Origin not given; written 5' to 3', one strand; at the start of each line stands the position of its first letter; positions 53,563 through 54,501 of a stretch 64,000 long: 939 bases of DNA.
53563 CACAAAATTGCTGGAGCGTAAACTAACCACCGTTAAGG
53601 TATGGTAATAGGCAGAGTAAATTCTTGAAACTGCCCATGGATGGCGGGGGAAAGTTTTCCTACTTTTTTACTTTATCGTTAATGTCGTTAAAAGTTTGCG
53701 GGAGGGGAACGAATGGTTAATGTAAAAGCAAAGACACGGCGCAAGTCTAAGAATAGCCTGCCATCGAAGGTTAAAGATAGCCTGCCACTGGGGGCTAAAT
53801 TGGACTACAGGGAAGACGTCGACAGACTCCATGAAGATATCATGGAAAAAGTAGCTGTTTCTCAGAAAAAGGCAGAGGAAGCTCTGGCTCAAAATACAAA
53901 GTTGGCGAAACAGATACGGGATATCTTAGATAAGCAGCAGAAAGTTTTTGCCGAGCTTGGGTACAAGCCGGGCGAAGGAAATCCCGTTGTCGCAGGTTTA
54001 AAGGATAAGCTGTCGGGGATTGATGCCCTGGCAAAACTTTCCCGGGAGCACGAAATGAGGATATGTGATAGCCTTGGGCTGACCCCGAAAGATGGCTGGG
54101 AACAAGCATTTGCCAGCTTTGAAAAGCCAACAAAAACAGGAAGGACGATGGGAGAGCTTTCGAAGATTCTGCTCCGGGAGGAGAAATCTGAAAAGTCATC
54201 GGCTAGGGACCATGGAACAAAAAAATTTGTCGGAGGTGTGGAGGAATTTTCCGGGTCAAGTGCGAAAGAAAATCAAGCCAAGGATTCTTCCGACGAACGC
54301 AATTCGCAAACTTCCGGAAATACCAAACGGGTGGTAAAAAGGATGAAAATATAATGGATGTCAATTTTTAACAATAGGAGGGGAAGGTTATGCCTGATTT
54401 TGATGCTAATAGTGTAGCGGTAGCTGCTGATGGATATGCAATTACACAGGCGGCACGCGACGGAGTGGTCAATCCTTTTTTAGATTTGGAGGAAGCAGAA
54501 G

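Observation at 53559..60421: Five-gene type III secretion translocator operon with lcrGVH-yopBD-like gene order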

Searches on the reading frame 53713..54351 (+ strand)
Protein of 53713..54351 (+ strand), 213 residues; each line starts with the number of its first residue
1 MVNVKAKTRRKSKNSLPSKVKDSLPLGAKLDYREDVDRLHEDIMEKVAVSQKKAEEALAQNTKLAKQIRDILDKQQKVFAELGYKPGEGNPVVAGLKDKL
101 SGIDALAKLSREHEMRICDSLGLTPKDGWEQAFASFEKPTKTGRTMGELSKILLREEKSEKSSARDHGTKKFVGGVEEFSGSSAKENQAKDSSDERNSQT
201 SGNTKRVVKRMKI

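Call 3: search_protein_families(library=pfam, proteins=[window:53713-54351:+], max_evalue=1)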
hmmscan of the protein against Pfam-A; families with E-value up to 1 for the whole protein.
window:53713-54351:+ (213 aa): 1 family
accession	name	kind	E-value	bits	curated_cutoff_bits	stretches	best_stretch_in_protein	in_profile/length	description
PF23931.1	Terminase_6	-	0.074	14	27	1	58-155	20-91/96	Terminase small subunit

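Call 4: search_protein_families(library=ncbifam, proteins=[window:53713-54351:+], max_evalue=1)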
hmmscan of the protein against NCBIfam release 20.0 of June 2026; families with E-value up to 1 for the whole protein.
window:53713-54351:+ (213 aa): 1 family
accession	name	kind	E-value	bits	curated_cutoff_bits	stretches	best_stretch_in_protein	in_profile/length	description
NF009374.0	PRK12737.1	subfamily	0.079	12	383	1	21-100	72-153/284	tagatose-bisphosphate aldolase subunit GatY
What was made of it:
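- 53713..54354 (+): g1, 213 aa. Basic, mostly hydrophilic protein with a conserved ~110-aa core and an invariant basic C-terminal tail (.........). It is the orthologue of the small gene between sctV and the tip-position gene, that is, the LcrG/LcrR slot. No Pfam, NCBIfam or PDB family (calls 3, 4).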

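Call 8: list_cluster_members(proteins=[window:53713-54351:+, window:54390-57119:+, window:57142-57666:+, window:57696-58841:+, window:58889-60418:+, window:49471-50637:+, window:60488-61270:-])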
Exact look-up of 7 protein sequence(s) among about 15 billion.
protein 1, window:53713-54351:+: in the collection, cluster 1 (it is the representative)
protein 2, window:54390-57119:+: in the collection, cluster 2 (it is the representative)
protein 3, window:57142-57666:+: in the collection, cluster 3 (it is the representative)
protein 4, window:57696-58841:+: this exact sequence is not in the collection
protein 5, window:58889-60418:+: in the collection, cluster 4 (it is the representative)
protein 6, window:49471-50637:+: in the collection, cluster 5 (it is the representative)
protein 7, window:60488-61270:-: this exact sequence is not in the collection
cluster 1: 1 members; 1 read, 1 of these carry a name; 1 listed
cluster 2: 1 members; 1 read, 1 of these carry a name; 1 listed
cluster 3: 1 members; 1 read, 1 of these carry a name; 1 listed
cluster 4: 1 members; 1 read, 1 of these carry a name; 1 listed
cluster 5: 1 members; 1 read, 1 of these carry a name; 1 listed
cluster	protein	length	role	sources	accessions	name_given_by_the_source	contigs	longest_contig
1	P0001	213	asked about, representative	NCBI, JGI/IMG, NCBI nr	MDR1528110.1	MAG: hypothetical protein LBS22_00785 [Puniceicoccales bacterium] | hypothetical protein | hypothetical protein [Puniceicoccales bacterium]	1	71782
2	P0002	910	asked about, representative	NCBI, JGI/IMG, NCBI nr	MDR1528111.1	MAG: hypothetical protein LBS22_00790 [Puniceicoccales bacterium] | hypothetical protein | hypothetical protein [Puniceicoccales bacterium]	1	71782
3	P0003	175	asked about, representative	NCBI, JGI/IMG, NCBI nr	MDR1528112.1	MAG: tetratricopeptide repeat protein [Puniceicoccales bacterium] | tetratricopeptide (TPR) repeat protein | tetratricopeptide repeat protein [Puniceicoccales bacterium]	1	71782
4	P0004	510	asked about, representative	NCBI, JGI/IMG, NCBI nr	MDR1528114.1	MAG: hypothetical protein LBS22_00805 [Puniceicoccales bacterium] | chromosome segregation ATPase | hypothetical protein [Puniceicoccales bacterium]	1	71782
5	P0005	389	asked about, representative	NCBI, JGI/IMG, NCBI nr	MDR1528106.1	MAG: PAS domain S-box protein [Puniceicoccales bacterium] | PAS domain S-box-containing protein | PAS domain S-box protein [Puniceicoccales bacterium]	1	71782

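Call 9: find_encoding_contigs(protein=P0002, flank=10000, max_places=3)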
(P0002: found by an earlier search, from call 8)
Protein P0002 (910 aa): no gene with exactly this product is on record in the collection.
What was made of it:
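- Tried and rejected: The exact-sequence contig look-up for g2 failed, because the window's contig is not indexed (call 9).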

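Call 10: search_solved_structures(query=P0003, max_evalue=0.01, show_alignments=1)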
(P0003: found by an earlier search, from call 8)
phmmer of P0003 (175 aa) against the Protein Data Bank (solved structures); distinct sequences matched with E-value up to 0.01: 29.
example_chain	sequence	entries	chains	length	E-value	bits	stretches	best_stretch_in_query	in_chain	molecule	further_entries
9qhb_A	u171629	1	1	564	2.9e-25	92.4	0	40-102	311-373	Engineered tetratricopeptide repeat protein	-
8bu0_A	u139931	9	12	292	2.5e-14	56.8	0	41-102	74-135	Consensus tetratricopeptide repeat protein | Crystal structure of an 8-repeat consensus TPR superhelix with Zinc. | Monomer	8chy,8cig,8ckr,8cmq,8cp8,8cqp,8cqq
9qhc_A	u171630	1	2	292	7.9e-14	55.2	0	41-102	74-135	Engineered tetratricopeptide repeat protein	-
3gyz_A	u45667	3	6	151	2.8e-08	37.2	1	15-147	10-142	Chaperone protein ipgC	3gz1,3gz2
3ks2_A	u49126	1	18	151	4.3e-08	36.6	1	19-148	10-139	Chaperone protein ipgC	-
6scb_A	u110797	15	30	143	5e-08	36.4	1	19-147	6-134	Chaperone protein IpgC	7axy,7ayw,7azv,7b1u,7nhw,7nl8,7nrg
8ch0_A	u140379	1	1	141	1.3e-07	35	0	41-102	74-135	Consensus tetratricopeptide repeat protein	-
2fo7_A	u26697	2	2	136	1.8e-07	34.5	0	41-102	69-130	SYNTHETIC CONSENSUS TPR PROTEIN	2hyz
2xcb_A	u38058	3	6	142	8.9e-07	32.3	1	34-167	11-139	REGULATORY PROTEIN PCRH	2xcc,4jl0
8bd7_A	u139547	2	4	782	2e-06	31.1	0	32-117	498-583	IFT88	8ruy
3wxx_A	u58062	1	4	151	3.6e-05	27.1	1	35-164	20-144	AcrH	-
2vgx_A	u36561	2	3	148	7.2e-05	26.1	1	33-163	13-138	CHAPERONE SYCD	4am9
2vgy_A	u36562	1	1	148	9.7e-05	25.7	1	33-163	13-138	CHAPERONE SYCD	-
1na0_A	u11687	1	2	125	0.00015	25.1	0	41-102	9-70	designed protein CTPR3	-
6vfi_B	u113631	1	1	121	0.00035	23.9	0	41-102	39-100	O43_dn18B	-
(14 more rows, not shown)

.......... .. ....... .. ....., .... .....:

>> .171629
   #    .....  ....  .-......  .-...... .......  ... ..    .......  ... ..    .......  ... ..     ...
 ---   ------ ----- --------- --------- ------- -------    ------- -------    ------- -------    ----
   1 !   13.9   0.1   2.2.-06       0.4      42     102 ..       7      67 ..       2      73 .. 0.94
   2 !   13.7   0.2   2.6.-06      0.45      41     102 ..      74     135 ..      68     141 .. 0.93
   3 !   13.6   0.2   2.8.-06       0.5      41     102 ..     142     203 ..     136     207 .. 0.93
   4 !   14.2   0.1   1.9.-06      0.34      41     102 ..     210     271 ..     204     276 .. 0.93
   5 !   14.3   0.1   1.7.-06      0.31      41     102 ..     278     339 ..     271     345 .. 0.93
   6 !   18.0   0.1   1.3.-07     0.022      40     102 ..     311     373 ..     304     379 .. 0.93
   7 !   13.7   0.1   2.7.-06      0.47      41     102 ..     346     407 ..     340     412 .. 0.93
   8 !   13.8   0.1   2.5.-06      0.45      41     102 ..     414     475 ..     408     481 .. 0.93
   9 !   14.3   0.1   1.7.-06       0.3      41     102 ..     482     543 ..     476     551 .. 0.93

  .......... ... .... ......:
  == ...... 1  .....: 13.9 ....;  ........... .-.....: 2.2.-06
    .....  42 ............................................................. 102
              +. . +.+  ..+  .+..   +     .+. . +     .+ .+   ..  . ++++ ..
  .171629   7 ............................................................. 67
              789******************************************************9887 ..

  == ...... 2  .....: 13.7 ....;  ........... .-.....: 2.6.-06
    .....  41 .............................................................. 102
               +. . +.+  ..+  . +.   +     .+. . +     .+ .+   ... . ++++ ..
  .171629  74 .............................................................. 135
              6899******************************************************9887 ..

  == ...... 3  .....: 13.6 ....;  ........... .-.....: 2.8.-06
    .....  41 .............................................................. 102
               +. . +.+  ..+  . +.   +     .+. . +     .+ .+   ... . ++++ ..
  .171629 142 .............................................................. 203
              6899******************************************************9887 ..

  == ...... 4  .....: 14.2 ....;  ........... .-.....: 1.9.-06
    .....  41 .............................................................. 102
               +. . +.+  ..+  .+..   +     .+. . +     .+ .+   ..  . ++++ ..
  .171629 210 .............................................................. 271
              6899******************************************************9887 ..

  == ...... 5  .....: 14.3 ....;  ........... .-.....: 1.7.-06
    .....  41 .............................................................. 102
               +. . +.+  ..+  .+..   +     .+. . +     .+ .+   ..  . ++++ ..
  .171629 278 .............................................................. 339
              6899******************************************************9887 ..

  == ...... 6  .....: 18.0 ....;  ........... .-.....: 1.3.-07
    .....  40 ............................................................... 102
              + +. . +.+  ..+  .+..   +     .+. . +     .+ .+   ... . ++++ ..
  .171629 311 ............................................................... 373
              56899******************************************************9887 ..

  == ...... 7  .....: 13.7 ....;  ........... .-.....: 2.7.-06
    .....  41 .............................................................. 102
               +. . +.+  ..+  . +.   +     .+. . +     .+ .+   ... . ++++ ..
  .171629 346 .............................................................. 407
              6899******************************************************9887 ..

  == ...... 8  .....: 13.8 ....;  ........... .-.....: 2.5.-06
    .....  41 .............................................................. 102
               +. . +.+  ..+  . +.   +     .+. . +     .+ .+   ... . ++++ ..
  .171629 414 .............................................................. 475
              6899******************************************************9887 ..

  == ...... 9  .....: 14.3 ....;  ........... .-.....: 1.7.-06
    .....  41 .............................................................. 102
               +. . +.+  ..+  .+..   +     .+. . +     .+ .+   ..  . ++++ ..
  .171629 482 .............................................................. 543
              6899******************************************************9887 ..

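Call 11: search_solved_structures(query=P0002, max_evalue=10)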
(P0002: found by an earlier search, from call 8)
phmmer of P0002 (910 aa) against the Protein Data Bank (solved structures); distinct sequences matched with E-value up to 10: 1.
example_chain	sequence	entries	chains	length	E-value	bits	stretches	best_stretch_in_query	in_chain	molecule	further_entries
5e7l_A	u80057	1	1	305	0.8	11.3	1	793-831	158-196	Contactin-2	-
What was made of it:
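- On Needle-tip proteins SctA (LcrV PF04792; IpaD/SipD/BipD; EspA PF03433): No hit for the full protein (calls 3, 4, 11).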

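Call 13: search_solved_structures(query=P0004, max_evalue=10)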
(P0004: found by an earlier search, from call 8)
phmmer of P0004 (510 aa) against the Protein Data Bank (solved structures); distinct sequences matched with E-value up to 10: 3.
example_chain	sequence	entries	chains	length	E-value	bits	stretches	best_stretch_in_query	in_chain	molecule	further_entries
1czf_A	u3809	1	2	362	0.72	12.1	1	73-98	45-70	POLYGALACTURONASE II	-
2xzr_A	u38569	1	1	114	1.3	11.3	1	254-304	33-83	IMMUNOGLOBULIN-BINDING PROTEIN EIBD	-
9rgy_A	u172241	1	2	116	1.7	10.9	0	270-332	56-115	sc-apCC3-CW-0NTT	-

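Call 15: find_homologous_proteins(query=P0002, max_evalue=0.001)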
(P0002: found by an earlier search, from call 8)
Query P0002 (910 aa): 1 proteins with E <= 0.001 among 8000 candidates.
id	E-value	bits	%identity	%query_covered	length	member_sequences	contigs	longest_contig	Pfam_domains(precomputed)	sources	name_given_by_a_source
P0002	0.0e+0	1980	100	100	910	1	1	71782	-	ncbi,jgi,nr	ncbi:MAG: hypothetical protein LBS22_00790 [Puniceicoccales bacterium]|jgi:hypothetical protein|nr:h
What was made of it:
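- Tried and rejected: The word-indexed homologue search for g2 found only itself (call 15).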

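Call 27: find_homologous_proteins(query=P0003, max_evalue=0.00001)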
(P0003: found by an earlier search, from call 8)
Query P0003 (175 aa): 15 proteins with E <= 0.00001 among 62 candidates.
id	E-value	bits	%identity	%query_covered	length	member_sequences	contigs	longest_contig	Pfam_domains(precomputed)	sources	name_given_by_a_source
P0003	1.5e-106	371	100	100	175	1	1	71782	-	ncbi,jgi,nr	ncbi:MAG: tetratricopeptide repeat protein [Puniceicoccales bacterium]|jgi:tetratricopeptide (TPR) r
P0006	1.3e-94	332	89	100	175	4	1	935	-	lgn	-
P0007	1.3e-89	316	83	100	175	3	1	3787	PF07719.24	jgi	jgi:predicted Zn-dependent protease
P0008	2.7e-86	305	82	99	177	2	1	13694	PF07720.19,PF07719.24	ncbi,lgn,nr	ncbi:MAG: tetratricopeptide repeat protein [Puniceicoccales bacterium]|nr:tetratricopeptide repeat p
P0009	1.6e-83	296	79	100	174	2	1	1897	PF07720.19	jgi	jgi:tetratricopeptide (TPR) repeat protein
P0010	1.9e-80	286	75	100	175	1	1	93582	PF07720.19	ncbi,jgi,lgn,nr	ncbi:MAG: tetratricopeptide repeat protein [Puniceicoccales bacterium]|jgi:TolA-binding protein|nr:t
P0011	4.9e-79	282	84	89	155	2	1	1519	-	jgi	jgi:predicted Zn-dependent protease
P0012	1.9e-78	280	84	89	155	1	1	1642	-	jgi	jgi:tetratricopeptide (TPR) repeat protein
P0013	1.1e-63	232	67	91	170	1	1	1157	-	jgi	-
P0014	4.0e-63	230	85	69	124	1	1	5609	-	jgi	jgi:TolA-binding protein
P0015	2.2e-60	221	59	96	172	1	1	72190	PF07719.24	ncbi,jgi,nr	ncbi:MAG: hypothetical protein LBI61_01575 [Puniceicoccales bacterium]|jgi:tetratricopeptide (TPR) r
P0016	1.0e-57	212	58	94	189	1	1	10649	-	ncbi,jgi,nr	ncbi:MAG: tetratricopeptide repeat protein [Puniceicoccales bacterium]|jgi:TolA-binding protein|nr:t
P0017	5.4e-56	207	55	98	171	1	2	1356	-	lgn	-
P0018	9.1e-56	206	55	95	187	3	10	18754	-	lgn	-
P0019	1.7e-54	202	55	90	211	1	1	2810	PF07719.24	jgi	jgi:predicted Zn-dependent protease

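Call 28: find_encoding_contigs(protein=P0010, flank=10000, max_places=2)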
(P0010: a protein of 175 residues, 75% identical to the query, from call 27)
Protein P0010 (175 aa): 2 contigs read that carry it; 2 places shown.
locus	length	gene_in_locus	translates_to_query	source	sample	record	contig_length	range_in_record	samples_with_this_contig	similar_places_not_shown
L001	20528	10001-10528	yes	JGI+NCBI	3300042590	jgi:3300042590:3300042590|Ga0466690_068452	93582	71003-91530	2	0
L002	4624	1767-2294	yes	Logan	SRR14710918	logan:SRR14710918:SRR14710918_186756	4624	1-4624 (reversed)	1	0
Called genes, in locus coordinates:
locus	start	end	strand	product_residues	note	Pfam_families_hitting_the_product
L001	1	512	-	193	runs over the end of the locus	PF01195:Pept_tRNA_hydro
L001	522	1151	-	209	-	PF01386:Ribosomal_L25p, PF14693:Ribosomal_TL5_C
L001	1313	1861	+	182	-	PF02622:DUF179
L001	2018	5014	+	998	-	-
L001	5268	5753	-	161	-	PF03652:RuvX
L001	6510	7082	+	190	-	-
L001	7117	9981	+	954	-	-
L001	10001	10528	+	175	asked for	PF07720:TPR_3 (faint)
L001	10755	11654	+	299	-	-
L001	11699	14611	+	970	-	-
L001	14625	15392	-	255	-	PF03372:Exo_endo_phos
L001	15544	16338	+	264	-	-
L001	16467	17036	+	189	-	PF03938:OmpH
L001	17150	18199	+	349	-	PF04613:LpxD, PF00132:Hexapep (weak), PF25084:LbH_EIF2B, PF25087:GMPPB_C, PF00132:Hexapep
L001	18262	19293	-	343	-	PF13344:Hydrolase_6, PF00702:Hydrolase (weak), PF13242:Hydrolase_like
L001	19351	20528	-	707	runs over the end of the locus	PF03477:ATP-cone (weak), PF13597:NRDD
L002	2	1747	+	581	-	?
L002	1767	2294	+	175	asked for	PF07720:TPR_3 (faint)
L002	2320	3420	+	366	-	-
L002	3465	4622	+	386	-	?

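Call 29: find_encoding_contigs(protein=P0015, flank=10000, max_places=2)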
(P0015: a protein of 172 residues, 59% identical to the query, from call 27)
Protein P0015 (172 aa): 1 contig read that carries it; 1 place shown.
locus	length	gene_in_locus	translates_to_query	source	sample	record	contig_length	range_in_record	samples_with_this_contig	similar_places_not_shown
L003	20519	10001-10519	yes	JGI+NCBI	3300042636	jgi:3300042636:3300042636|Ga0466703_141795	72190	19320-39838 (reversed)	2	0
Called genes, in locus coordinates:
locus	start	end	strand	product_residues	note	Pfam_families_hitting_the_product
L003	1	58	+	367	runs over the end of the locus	PF05222:AlaDh_PNT_N, PF01262:AlaDh_PNT_C, PF02826:2-Hacid_dh_C (faint)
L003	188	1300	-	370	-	-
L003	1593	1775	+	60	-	-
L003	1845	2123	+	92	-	-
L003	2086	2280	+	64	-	PF01632:Ribosomal_L35p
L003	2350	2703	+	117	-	PF00453:Ribosomal_L20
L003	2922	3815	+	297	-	PF00119:ATP-synt_A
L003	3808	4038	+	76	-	PF00137:ATP-synt_C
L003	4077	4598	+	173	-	PF00430:ATP-synt_B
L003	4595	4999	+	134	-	PF00213:OSCP (weak)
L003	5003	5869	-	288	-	-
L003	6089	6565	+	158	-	-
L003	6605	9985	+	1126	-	-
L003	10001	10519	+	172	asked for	PF07719:TPR_2 (faint)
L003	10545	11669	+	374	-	-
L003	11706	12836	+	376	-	-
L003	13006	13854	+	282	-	-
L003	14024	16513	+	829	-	PF02518:HATPase_c, PF00204:DNA_gyraseB, PF01751:Toprim, PF00986:DNA_gyraseB_C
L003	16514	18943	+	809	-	PF00521:DNA_topoisoIV, PF03989:DNA_gyraseA_C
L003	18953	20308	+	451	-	PF13726:Na_H_antiport_2, PF03553:Na_H_antiporter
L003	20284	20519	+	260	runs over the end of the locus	-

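Call 31: predict_structure(protein=P0002)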
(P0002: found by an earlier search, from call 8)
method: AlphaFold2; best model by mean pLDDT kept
length: 910 residues; sequences in the alignment: 1
mean_pLDDT: 39.8   pTM: 0.27
mean pLDDT of the five models: 39.8, 36.1, 33.6, 31.5, 30.0
residues with pLDDT >= 90: 11; 70-90: 70; 50-70: 9; < 50: 820
segments of 3 or more residues with pLDDT < 50: 1-199, 290-910
pLDDT, mean of each block of 10 residues (from residue 1): 27 29 38 40 39 39 41 37 36 30 34 33 30 32 32 28 32 33 34 40 87 86 86 85 83 84 85 86 60 41 35 35 30 32 31 31 36 36 39 40 38 36 42 39 36 34 36 32 35 37 36 33 34 34 36 35 36 35 32 34 38 42 42 39 34 38 42 41 35 36 39 36 35 36 35 32 31 39 39 33 35 31 31 29 26 30 34 37 34 37 34
secondary structure, 60 per line:
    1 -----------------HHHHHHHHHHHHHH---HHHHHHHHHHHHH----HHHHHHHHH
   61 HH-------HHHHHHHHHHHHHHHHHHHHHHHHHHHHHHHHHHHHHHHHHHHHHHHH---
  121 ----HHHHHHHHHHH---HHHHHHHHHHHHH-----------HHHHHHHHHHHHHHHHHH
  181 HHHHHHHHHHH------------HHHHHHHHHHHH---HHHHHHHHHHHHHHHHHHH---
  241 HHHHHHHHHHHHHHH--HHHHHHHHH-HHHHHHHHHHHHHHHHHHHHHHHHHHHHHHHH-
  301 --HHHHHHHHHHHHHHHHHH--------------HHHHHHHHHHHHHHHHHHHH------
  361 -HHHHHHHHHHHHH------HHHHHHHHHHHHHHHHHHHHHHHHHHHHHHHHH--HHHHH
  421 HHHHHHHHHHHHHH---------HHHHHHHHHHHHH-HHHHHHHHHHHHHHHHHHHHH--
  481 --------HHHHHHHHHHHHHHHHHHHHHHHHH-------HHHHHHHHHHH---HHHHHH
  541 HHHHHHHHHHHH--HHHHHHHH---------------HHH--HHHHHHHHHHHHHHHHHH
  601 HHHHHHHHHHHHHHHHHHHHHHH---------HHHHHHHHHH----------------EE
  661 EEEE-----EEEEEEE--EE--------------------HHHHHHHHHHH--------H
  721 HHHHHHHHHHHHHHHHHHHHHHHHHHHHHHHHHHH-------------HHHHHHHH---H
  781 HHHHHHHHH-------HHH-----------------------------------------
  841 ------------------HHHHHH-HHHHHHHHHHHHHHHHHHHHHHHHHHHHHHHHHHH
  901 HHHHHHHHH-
elements in order (helices of 4 or more, strands of 3 or more residues): H18-31 H35-47 H52-62 H70-117 H125-135 H139-151 H163-191 H204-215 H219-237 H241-255 H258-266 H268-299 H303-320 H335-354 H362-374 H381-413 H416-434 H444-456 H458-478 H489-513 H521-531 H535-552 H555-562 H583-623 H633-642 E659-664 E670-676 H701-711 H720-755 H769-776 H780-789 H859-864 H866-909
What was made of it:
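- Tried and rejected: Single-sequence AlphaFold of full-length g2 was unusable (pLDDT 39.8) (call 31).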

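Call 32: search_protein_representatives(protein=P0002)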
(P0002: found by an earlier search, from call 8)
Query: 910 residues. Proteins with E-value up to 0.001 (for the whole library): 58; up to 1e-10: 50; up to 1e-30: 27. The best 58 are listed.
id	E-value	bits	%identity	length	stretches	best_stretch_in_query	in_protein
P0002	0.0e+00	1980.3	100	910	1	1-910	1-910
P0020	3.0e-162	558.5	46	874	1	9-910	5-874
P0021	2.4e-158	545.6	45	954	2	304-910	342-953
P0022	5.3e-156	537.9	49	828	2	385-910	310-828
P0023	1.8e-152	526.2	48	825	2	401-910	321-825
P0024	6.3e-146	504.5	44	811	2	294-910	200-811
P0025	2.7e-136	472.6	50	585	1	313-910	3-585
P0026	2.5e-130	452.9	50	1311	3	601-910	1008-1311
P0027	8.4e-99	348.7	62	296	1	613-910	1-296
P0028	3.8e-87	310.1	40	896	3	530-910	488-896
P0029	1.1e-80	288.7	50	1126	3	629-910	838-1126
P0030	8.3e-75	269.3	34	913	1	9-910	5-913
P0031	2.4e-74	267.8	40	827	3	414-763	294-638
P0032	2.4e-67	244.6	50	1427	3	629-910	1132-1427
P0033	1.5e-65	238.7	50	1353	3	628-910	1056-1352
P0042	2.2e-35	138.9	38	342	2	652-910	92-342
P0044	2.3e-32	128.9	33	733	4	837-910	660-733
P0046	2.4e-29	118.9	34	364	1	626-910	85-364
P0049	1.7e-25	106.2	34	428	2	685-910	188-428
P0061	1.5e-18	83.2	37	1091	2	673-910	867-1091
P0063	1.1e-17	80.4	30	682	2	835-910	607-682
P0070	4.4e-08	48.6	37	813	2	851-910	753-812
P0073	4.1e-06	42.1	36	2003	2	851-910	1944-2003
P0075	4.2e-04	35.4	35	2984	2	852-910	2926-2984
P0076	6.2e-04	34.9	32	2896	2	852-910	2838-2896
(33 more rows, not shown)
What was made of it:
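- Tried and rejected: The exhaustive HMMER search was needed (call 32).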

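Call 42: find_encoding_contigs(protein=P0018, flank=10000, max_places=3)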
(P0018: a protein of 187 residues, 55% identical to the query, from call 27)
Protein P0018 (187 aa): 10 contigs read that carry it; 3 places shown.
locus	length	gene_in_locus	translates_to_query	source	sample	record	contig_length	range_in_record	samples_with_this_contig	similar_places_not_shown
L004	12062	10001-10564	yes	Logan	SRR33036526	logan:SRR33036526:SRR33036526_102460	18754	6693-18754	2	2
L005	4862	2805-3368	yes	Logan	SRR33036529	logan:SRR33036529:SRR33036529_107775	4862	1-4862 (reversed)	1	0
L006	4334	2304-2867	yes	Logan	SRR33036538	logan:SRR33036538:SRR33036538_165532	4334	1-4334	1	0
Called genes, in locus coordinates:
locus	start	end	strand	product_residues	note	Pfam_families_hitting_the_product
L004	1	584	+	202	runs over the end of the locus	PF01914:MarC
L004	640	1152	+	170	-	PF00334:NDK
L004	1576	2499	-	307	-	PF02517:Rce1-like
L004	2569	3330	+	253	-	PF10613:Lig_chan-Glu_bd (faint), PF00497:SBP_bac_3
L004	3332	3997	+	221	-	PF00528:BPD_transp_1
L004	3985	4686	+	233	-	PF00005:ABC_tran, PF02463:SMC_N (faint), PF13304:AAA_21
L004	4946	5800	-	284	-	PF05359:DUF748, PF05170:AsmA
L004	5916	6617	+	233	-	-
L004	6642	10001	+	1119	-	-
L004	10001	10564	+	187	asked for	-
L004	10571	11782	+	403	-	-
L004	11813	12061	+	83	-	?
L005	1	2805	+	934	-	?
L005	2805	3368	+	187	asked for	-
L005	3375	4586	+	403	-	-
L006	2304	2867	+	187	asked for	-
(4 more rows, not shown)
